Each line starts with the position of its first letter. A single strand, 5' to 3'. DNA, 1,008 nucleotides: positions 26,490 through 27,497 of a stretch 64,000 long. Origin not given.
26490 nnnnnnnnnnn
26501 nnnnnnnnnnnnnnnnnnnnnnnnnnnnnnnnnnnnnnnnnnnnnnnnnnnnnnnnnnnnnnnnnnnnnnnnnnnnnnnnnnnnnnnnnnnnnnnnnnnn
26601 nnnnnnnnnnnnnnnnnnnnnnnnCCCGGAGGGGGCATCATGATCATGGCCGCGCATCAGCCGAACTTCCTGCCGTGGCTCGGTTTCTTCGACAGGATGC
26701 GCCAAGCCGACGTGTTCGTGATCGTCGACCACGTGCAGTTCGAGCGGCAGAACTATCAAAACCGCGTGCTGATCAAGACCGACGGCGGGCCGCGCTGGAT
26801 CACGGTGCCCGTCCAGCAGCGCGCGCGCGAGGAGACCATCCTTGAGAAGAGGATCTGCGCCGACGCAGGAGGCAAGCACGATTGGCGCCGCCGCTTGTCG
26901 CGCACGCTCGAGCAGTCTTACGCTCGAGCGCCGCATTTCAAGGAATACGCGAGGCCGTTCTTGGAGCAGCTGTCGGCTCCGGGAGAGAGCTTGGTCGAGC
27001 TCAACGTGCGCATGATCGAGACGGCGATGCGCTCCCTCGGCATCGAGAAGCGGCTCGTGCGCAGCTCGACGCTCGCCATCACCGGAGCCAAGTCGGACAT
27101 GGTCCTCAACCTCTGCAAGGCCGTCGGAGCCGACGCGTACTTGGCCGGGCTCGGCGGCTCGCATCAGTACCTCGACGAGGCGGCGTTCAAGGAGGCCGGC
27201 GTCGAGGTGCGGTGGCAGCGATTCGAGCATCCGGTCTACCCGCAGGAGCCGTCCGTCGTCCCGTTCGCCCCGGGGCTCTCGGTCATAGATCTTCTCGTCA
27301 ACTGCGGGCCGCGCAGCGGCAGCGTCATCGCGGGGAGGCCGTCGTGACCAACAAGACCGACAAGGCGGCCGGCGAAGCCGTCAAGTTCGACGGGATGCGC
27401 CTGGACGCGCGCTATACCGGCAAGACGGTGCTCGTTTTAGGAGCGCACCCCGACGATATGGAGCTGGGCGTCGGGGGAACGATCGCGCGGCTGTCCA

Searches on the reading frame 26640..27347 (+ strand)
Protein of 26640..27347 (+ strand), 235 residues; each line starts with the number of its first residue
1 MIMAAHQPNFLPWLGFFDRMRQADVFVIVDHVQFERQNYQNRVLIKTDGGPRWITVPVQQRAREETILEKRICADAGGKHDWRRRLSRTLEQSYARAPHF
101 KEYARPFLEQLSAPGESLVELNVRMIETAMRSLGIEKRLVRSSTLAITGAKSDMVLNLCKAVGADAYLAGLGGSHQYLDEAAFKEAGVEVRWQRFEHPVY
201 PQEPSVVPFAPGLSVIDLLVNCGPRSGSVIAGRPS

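Call 3: search_protein_families(library=pfam, proteins=[window:26640-27347:+], max_evalue=0.01)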
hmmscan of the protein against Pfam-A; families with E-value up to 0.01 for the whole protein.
window:26640-27347:+ (235 aa): 1 family
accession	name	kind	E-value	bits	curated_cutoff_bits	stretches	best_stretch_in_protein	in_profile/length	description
PF08889.16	WbqC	-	8.9e-69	232.1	21.3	1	7-226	1-215/218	WbqC-like protein family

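Call 4: search_protein_families(library=ncbifam, proteins=[window:26640-27347:+], max_evalue=0.01)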
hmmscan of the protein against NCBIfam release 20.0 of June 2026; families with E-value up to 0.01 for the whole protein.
window:26640-27347:+ (235 aa): 0 families

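Call 21: search_solved_structures(query=window:26640-27347:+, max_evalue=10)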
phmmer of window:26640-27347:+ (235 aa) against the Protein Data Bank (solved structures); distinct sequences matched with E-value up to 10: 2.
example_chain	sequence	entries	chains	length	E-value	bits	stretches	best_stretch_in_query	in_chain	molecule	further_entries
5dbu_A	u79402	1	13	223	2.1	10.9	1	140-188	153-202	Deoxyribose-phosphate aldolase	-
5dbt_A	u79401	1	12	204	2.1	10.9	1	140-188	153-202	Deoxyribose-phosphate aldolase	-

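Call 24: find_homologous_proteins(query=window:26640-27347:+, max_evalue=1e-10)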
Query window:26640-27347:+ (235 aa): 2436 proteins with E <= 1e-10 among 3163 candidates; the best 120 are listed.
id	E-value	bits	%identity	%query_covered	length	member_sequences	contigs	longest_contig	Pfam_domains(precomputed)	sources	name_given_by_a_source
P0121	2.2e-121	422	80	98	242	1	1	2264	PF08889.17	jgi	jgi:hypothetical protein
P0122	1.0e-112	393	73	100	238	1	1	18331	PF08889.17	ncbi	-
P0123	9.7e-110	383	100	74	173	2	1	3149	PF08889.17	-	-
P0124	1.6e-106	373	71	99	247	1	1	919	PF08889.17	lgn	-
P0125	1.7e-106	373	70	99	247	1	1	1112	PF08889.17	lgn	-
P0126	6.4e-100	351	65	99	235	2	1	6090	PF08889.17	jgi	jgi:hypothetical protein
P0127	1.1e-86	308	60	99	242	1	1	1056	PF08889.17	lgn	-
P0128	1.8e-85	304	58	95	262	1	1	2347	PF08889.17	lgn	-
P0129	2.1e-85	304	57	100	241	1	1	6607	PF08889.17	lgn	-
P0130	5.8e-85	302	60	96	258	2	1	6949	PF08889.17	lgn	-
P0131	9.5e-85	302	59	99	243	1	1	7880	PF08889.17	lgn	-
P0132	1.6e-83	298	61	98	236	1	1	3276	PF08889.17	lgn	-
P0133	2.7e-83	297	57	98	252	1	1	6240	PF08889.17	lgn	-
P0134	4.2e-83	296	58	98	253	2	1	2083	PF08889.17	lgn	-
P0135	4.8e-83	296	58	98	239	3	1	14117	PF08889.17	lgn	-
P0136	9.0e-83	295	56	100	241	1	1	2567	PF08889.17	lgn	-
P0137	1.1e-82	295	58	98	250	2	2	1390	PF08889.17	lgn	-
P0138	1.1e-82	295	59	99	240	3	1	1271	PF08889.17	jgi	jgi:hypothetical protein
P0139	1.2e-82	295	58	99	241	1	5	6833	PF08889.17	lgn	-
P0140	1.4e-82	295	59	99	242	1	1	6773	PF08889.17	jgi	jgi:hypothetical protein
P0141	3.9e-82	293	60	95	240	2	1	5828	PF08889.17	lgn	-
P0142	8.7e-82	292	55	98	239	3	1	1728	PF08889.17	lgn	-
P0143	1.7e-81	291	56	100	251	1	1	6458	PF08889.17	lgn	-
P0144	2.3e-81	291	58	98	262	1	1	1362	PF08889.17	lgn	-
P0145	1.2e-80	288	57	98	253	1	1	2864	PF08889.17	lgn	-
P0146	1.3e-80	288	56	98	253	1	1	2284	PF08889.17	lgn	-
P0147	1.7e-80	288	57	100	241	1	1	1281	PF08889.17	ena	-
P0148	3.1e-80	287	54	98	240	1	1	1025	PF08889.17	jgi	jgi:hypothetical protein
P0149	4.3e-80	286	57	98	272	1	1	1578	PF08889.17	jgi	jgi:hypothetical protein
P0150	6.0e-80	286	54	100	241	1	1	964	PF08889.17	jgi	-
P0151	1.7e-79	285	56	100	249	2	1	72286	PF08889.17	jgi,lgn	jgi:hypothetical protein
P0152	5.4e-79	283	53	98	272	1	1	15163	PF08889.17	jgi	jgi:hypothetical protein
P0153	9.4e-79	282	55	98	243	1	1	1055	PF08889.17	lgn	-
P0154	1.0e-78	282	56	98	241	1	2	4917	PF08889.17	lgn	-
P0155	1.5e-78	281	53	98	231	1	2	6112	PF08889.17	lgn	-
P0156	1.7e-78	281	54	99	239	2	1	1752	PF08889.17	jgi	jgi:hypothetical protein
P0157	2.0e-78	281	55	98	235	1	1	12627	PF08889.17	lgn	-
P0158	3.0e-78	280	56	99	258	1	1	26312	PF08889.17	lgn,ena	-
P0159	3.6e-78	280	56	99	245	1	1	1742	PF08889.17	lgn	-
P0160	5.2e-78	280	55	99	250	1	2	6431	PF08889.17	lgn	-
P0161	6.3e-78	279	55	99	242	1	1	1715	PF08889.17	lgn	-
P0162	1.4e-77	278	57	96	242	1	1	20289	PF08889.17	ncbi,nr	ncbi:MAG: WbqC family protein [Elusimicrobia bacterium]|nr:WbqC family protein [Elusimicrobiota bact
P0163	2.3e-77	278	54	99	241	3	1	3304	PF08889.17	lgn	-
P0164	2.5e-77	277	55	99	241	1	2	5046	PF08889.17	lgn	-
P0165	2.7e-77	277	54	100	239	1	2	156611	PF08889.17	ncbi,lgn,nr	ncbi:MAG: WbqC family protein [Elusimicrobia bacterium]|nr:WbqC family protein [Elusimicrobiota bact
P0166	6.3e-77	276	54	100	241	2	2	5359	PF08889.17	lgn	-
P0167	9.3e-77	276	54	98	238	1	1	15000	PF08889.17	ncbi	-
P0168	1.4e-76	275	54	99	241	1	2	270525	PF08889.17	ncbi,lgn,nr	ncbi:MAG: WbqC family protein [Elusimicrobia bacterium]|nr:WbqC family protein [Elusimicrobiota bact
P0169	1.6e-76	275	55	99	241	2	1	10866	PF08889.17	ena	-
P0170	1.8e-76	275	55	99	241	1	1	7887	PF08889.17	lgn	-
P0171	2.7e-76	274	55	99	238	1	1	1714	PF08889.17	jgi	jgi:hypothetical protein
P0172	3.0e-76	274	53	99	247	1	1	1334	PF08889.17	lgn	-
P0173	3.2e-76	274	53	99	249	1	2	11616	PF08889.17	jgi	jgi:hypothetical protein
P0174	3.9e-76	274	58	95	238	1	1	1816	PF08889.17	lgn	-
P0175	4.2e-76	273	54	99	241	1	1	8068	PF08889.17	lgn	-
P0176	7.0e-76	273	54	100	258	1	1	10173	PF08889.17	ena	-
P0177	1.1e-75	272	51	98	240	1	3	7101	PF08889.17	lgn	-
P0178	1.2e-75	272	54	100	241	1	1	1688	PF08889.17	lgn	-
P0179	2.1e-75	271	54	99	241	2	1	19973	PF08889.17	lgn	-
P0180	2.3e-75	271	53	98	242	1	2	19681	PF08889.17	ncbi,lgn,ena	-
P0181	2.4e-75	271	53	98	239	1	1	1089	PF08889.17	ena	-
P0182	2.9e-75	271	53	100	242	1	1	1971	PF08889.17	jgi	jgi:hypothetical protein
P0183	3.0e-75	271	54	98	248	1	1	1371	PF08889.17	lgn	-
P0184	4.3e-75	270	53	99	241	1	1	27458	PF08889.17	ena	-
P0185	5.1e-75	270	53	99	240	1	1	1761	PF08889.17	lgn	-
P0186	7.0e-75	269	53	99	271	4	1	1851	PF08889.17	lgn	-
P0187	7.8e-75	269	54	98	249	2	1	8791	PF08889.17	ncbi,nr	ncbi:MAG TPA: WbqC family protein [Azospira sp.]|nr:WbqC family protein [Azospira sp.]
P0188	9.6e-75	269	53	99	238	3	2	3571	PF08889.17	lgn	-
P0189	1.6e-74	268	54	99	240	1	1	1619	PF08889.17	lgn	-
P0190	1.6e-74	268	53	99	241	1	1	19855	PF08889.17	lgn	-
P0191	3.0e-74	267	49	98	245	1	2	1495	PF08889.17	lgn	-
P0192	3.0e-74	267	52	98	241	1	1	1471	PF08889.17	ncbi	-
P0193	4.0e-74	267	53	99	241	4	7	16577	PF08889.17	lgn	-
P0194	7.7e-74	266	53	99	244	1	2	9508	PF08889.17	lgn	-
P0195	8.1e-74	266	53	99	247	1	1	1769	PF08889.17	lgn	-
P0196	2.8e-73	264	52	99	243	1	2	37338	PF08889.17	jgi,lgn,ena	-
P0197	3.0e-73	264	52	99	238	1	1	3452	PF08889.17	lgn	-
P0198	3.3e-73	264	52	99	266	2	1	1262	PF08889.17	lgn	-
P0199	3.6e-73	264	51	98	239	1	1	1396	PF08889.17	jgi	-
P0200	6.0e-73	263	53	100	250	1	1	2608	PF08889.17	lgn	-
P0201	7.8e-73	263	53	100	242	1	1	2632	PF08889.17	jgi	-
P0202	1.2e-72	262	53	98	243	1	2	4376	PF08889.17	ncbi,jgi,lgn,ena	-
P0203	1.3e-72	262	52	99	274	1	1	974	PF08889.17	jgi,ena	jgi:hypothetical protein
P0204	1.5e-72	262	51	99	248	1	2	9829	PF08889.17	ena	-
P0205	1.6e-72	262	52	98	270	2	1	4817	PF08889.17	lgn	-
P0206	1.6e-72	262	55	98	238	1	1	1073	PF08889.17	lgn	-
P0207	1.8e-72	262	52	98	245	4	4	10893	PF08889.17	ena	-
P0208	3.0e-72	261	51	99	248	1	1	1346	PF08889.17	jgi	jgi:hypothetical protein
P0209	3.9e-72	260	52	99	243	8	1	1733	PF08889.17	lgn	-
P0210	4.1e-72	260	51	97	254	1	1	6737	PF08889.17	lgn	-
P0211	4.1e-72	260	53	97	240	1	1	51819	PF08889.17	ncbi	ncbi:MAG TPA: WbqC family protein [Rhodocyclaceae bacterium]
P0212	5.8e-72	260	50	99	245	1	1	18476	PF08889.17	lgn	-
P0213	9.2e-72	259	52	99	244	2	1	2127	PF08889.17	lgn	-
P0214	9.8e-72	259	50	99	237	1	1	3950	PF08889.17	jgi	jgi:hypothetical protein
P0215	9.9e-72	259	54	97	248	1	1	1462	PF08889.17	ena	-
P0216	1.3e-71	259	50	99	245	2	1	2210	PF08889.17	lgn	-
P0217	1.6e-71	258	52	98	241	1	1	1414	PF08889.17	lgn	-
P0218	1.6e-71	258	51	99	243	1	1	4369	PF08889.17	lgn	-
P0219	1.6e-71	258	54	95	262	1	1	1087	PF08889.17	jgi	jgi:hypothetical protein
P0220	2.3e-71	258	51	99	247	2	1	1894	PF08889.17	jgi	jgi:hypothetical protein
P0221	2.4e-71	258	52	99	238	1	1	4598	PF08889.17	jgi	jgi:hypothetical protein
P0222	2.4e-71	258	48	99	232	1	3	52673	PF08889.17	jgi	jgi:hypothetical protein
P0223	3.7e-71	257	51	100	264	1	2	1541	PF08889.17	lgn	-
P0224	3.8e-71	257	52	98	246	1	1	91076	PF08889.17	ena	-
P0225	4.0e-71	257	52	98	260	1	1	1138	PF08889.17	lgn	-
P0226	4.5e-71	257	51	99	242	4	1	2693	PF08889.17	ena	-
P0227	6.9e-71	256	54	95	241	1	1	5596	PF08889.17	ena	-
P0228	7.3e-71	256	50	99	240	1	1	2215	PF08889.17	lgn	-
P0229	7.8e-71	256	53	95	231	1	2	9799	PF08889.17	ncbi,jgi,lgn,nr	ncbi:MAG TPA: WbqC family protein [Elusimicrobiota bacterium]|jgi:hypothetical protein|nr:WbqC famil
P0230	8.2e-71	256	51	100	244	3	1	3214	PF08889.17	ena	-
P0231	8.9e-71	256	50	98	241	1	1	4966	PF08889.17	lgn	-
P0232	1.0e-70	256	51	99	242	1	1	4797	PF08889.17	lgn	-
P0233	1.1e-70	256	53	98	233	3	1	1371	PF08889.17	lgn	-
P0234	1.2e-70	256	51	98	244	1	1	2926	PF08889.17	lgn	-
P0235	1.4e-70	255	51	99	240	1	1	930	PF08889.17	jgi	jgi:hypothetical protein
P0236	1.7e-70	255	52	99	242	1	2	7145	PF08889.17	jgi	jgi:hypothetical protein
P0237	1.9e-70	255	51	100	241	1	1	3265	PF08889.17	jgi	jgi:hypothetical protein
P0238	2.3e-70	255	50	98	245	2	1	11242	PF08889.17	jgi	jgi:hypothetical protein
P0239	2.4e-70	255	53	99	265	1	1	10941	PF08889.17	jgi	jgi:hypothetical protein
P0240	2.5e-70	255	50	99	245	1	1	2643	PF08889.17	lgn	-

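Call 36: predict_structure(alignment_id=A2)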
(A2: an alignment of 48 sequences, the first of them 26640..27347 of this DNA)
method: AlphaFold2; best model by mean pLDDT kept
length: 235 residues; sequences in the alignment: 48
mean_pLDDT: 91.5   pTM: 0.89
mean pLDDT of the five models: 91.5, 91.1, 89.0, 88.2, 87.4
residues with pLDDT >= 90: 183; 70-90: 42; 50-70: 9; < 50: 1
segments of 3 or more residues with pLDDT < 50: none
pLDDT, mean of each block of 10 residues (from residue 1): 95 95 96 74 94 92 84 80 93 97 97 91 97 96 90 94 96 79 97 93 94 97 96 66
secondary structure, 60 per line:
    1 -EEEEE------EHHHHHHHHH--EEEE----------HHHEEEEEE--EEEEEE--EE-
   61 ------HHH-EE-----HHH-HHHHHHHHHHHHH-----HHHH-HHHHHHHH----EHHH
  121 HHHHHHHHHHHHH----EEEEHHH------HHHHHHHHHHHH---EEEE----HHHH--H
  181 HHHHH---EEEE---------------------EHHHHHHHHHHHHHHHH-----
elements in order: E2-6 H14-22 E25-28 E42-47 E50-55 H82-94 H100-103 H105-112 H118-133 E138-141 H151-162 E166-169 H174-177 H180-185 E189-192 H215-230

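Call 40: fold_search(model_id=the predicted structure, library=pdb)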
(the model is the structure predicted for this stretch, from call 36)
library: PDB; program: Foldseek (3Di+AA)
matches with E <= 10: 478; with E <= 0.001: 0
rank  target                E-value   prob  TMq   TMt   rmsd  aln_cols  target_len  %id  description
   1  4wbd                  1.8e-03  0.99  0.42  0.20  10.0       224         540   12  The crystal structure of BshC from Bacillus subtilis complexed with citrate and ADP (released 2014-12-31)
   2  7ykn                  3.5e-02  0.44  0.24  0.12  12.4       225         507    9  Crystal structure of (6-4) photolyase from Vibrio cholerae (released 2022-12-21)
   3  3guz_A                1.5e-01  0.51  0.31  0.42  11.2       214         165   10  Structural and substrate-binding studies of pantothenate synthenate (PS)provide insights into homotropic inhibition by (released 2010-02-09)
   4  8a1h                  2.5e-01  0.21  0.25  0.13  11.8       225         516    9  Bacterial 6-4 photolyase from Vibrio cholerase (released 2023-02-08)
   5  3eoo_E                2.7e-01  0.07  0.17  0.16  13.3       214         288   12  2.9A crystal structure of methyl-isocitrate lyase from Burkholderia pseudomallei (released 2008-10-21)
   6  3glv_A                3.1e-01  0.57  0.34  0.58   4.8       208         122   10  Crystal structure of the lipopolysaccharide core biosynthesis protein from Thermoplasma volcanium GSS1 (released 2009-05-12)
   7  6m01_A                3.1e-01  0.04  0.15  0.09  18.1       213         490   12  The structure of HitB-HitD complex (released 2020-07-08)
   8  9l8h_A                3.1e-01  0.04  0.16  0.09  18.4       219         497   11  The structure of HitB-HitD complex with a C4 pantetheine cross-linking probe (released 2026-01-21)
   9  3ix7_A                3.3e-01  0.21  0.18  0.28   8.2        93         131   12  Crystal structure of a domain of functionally unknown protein from Thermus thermophilus HB8 (released 2009-09-22)
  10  3lcl_A                3.3e-01  0.04  0.14  0.12  14.1       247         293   11  The D-sialic acid aldolase mutant V251I/V265I (released 2011-01-19)
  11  5xf2_B                3.7e-01  0.54  0.34  0.47   7.3       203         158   11  Crystal structure of SeMet-HldC from Burkholderia pseudomallei (released 2017-07-19)
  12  5ahw_A                3.7e-01  0.18  0.17  0.29   7.5        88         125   20  Crystal structure of universal stress protein MSMEG_3811 in complex with cAMP (released 2015-04-01)
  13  5jjp_B                4.2e-01  0.04  0.18  0.12  18.1       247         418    8  Crystal structure of CmiS6 (released 2017-03-22)
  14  3lcl_C                4.2e-01  0.03  0.14  0.12  14.1       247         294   11  The D-sialic acid aldolase mutant V251I/V265I (released 2011-01-19)
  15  3lcg_D                4.8e-01  0.03  0.14  0.12  14.9       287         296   10  The D-sialic acid aldolase mutant V251L (released 2011-01-19)
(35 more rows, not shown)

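Call 45: find_encoding_contigs(protein=P0211, flank=8000, max_places=2)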
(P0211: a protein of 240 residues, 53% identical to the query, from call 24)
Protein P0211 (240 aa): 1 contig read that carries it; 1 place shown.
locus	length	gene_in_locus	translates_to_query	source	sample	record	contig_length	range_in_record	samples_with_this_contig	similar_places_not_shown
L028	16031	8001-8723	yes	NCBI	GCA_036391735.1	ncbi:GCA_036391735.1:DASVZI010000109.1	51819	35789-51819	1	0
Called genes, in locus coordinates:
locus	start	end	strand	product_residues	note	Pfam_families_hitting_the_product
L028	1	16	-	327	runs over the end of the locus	PF18563:TubC_N, PF00975:Thioesterase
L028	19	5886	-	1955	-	PF00501:AMP-binding, PF05050:Methyltransf_21, PF00550:PP-binding, PF00668:Condensation, PF00501:AMP-binding, PF13193:AMP-binding_C, PF00550:PP-binding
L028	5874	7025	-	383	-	PF02771:Acyl-CoA_dh_N, PF02770:Acyl-CoA_dh_M, PF00441:Acyl-CoA_dh_1, PF08028:Acyl-CoA_dh_2, PF22924:ACOX_C_alpha1 (faint)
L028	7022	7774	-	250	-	PF22624:AASDHPPT_N, PF01648:ACPS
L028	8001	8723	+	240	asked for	PF08889:WbqC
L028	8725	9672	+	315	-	PF01073:3Beta_HSD (weak), PF01370:Epimerase, PF04321:RmlD_sub_bind (faint), PF07993:NAD_binding_4 (faint), PF16363:GDP_Man_Dehyd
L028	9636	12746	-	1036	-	PF00989:PAS (weak), PF00989:PAS, PF08448:PAS_4, PF13426:PAS_9, PF08447:PAS_3, PF00512:HisKA, PF02518:HATPase_c, PF00072:Response_reg, +3 more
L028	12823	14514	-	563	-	PF02743:dCache_1, PF00512:HisKA, PF02518:HATPase_c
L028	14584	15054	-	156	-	-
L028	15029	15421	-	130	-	PF07963:N_methyl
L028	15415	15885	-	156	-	PF07963:N_methyl (weak)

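Call 46: find_encoding_contigs(protein=P0222, flank=8000, max_places=2)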
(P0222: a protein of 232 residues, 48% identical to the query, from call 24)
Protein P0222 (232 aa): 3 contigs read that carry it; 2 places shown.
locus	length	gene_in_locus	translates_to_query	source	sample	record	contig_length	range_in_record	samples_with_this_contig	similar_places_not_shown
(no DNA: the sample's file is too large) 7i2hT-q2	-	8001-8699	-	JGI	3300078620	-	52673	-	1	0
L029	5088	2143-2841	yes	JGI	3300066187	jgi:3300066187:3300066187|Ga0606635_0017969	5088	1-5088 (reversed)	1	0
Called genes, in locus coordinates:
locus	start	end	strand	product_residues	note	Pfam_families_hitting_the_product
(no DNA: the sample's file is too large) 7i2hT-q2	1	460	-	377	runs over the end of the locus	-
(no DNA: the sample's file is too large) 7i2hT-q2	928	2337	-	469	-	PF00072:Response_reg, PF00158:Sigma54_activat, PF14532:Sigma54_activ_2, PF07728:AAA_5 (weak), PF25601:AAA_lid_14, PF02954:HTH_8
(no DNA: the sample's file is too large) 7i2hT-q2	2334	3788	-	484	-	PF00512:HisKA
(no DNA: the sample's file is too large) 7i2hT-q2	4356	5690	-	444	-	PF03446:NAD_binding_2 (weak), PF03721:UDPG_MGDP_dh_N, PF00984:UDPG_MGDP_dh, PF03720:UDPG_MGDP_dh_C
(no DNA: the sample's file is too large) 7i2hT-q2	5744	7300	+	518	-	PF13506:Glyco_transf_21, PF00535:Glycos_transf_2, PF13641:Glyco_tranf_2_3, PF03142:Chitin_synth_2, PF13632:Glyco_trans_2_3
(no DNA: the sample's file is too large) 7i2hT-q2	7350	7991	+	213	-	PF02585:PIG-L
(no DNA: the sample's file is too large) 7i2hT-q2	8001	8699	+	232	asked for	PF08889:WbqC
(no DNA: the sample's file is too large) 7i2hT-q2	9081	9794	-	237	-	PF00691:OmpA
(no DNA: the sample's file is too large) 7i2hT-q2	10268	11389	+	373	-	PF00578:AhpC-TSA, PF13640:2OG-FeII_Oxy_3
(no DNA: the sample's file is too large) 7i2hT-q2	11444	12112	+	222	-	PF00582:Usp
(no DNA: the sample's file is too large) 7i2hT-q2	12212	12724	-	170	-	-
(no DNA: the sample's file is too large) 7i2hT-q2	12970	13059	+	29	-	-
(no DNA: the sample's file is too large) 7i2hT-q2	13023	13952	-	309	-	PF00582:Usp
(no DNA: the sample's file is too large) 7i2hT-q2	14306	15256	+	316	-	PF00582:Usp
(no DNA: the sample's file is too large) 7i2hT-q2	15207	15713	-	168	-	-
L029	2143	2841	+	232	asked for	PF08889:WbqC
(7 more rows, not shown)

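Call 51: search_solved_structures(query=A2, max_evalue=10, show_alignments=3)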
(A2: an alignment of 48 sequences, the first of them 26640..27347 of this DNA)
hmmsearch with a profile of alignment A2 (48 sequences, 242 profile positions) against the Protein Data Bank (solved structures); distinct sequences matched with E-value up to 10: 0.

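Call 72: search_protein_families(library=pfam, alignment_id=A2, max_evalue=10)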
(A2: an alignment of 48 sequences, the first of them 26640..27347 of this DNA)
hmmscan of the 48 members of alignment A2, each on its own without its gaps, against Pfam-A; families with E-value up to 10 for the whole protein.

A. member 1, window:26640-27347:+ (235 aa): 1 family
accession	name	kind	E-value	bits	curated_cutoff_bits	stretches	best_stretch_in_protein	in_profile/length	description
PF08889.16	WbqC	-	8.9e-69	232.1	21.3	1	7-226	1-215/218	WbqC-like protein family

B. families by the number of members that match (of 48 scanned): 6 families
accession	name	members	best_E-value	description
PF08889.16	WbqC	48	3e-73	WbqC-like protein family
PF22710.1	SNaCT1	1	0.019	Short NACHT-associated C-Terminal domain, family 1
PF13580.11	SIS_2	1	0.074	SIS domain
PF16750.11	HK_sensor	1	0.094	Sensor domain of 2-component histidine kinase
PF07867.16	DUF1654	1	0.11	Protein of unknown function (DUF1654)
PF19519.4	DUF6051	1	0.23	Family of unknown function (DUF6051)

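Call 85: search_dna_similar(query=window:26640-27347:+, collection=plasmids, mode=protein, max_rows=15)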
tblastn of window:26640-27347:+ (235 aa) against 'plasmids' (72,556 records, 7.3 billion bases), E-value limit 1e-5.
Records with a match: 87; places in all: 88; records where one place covers at least 80% of the query: 84.
Best place of each record, by identity: <60% 87.
By first word of the organism name: Bacillus 28; Rhizobium 16; Streptomyces 11; Aliiroseovarius 8; Neorhizobium 3; Azospirillum 2; Ralstonia 2; Cupriavidus 2; Mycobacterium 1; Mariluticola 1; and 13 more.
By predicted mobility (MOB-suite, as given by PLSDB): non-mobilizable 73; conjugative 9; mobilizable 5.
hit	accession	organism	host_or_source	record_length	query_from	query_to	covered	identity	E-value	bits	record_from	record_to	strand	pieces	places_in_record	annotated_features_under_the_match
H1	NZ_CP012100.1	Bacillus thuringiensis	whole organism,soil sample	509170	1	232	99%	38.3%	1e-44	166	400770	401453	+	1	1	WbqC family protein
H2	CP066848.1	Bacillus mycoides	single cell,soil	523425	1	225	96%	39.2%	2e-44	166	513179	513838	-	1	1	WbqC family protein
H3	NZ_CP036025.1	Bacillus mycoides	cell culture,soil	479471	1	225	96%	39.2%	2e-44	165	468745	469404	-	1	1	WbqC family protein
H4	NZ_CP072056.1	Bacillus mycoides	cell culture,soil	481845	1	225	96%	39.2%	2e-44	165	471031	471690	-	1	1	WbqC family protein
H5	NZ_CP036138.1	Bacillus mycoides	cell culture,soil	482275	1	225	96%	39.2%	2e-44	165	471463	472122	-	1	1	WbqC family protein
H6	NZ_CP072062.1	Bacillus mycoides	cell culture,soil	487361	1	225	96%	39.2%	2e-44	165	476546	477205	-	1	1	WbqC family protein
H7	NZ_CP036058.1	Bacillus mycoides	cell culture,soil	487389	1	225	96%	39.2%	2e-44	165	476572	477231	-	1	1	WbqC family protein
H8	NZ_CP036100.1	Bacillus mycoides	cell culture,soil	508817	1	225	96%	39.2%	2e-44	165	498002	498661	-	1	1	WbqC family protein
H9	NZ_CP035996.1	Bacillus mycoides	cell culture,soil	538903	1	225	96%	39.2%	2e-44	165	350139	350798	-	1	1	WbqC family protein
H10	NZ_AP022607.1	Mycobacterium branderi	-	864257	1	232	99%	37.7%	3e-38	147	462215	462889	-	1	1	WbqC family protein | GNAT family N-acetyltransferase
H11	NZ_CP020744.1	Bacillus mycoides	whole organism,soil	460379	1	225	96%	38.8%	4e-44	164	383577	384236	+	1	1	WbqC family protein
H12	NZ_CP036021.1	Bacillus mycoides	cell culture,soil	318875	1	225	96%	38.3%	4e-44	164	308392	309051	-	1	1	WbqC family protein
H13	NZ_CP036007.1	Bacillus mycoides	cell culture,soil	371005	1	225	96%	38.3%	4e-44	164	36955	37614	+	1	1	WbqC family protein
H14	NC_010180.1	Bacillus mycoides KBAB4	-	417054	1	225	96%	38.3%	4e-44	164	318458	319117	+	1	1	WbqC family protein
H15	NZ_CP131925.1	Bacillus mycoides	whole organism,soil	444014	1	225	96%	38.3%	4e-44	164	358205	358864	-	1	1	WbqC family protein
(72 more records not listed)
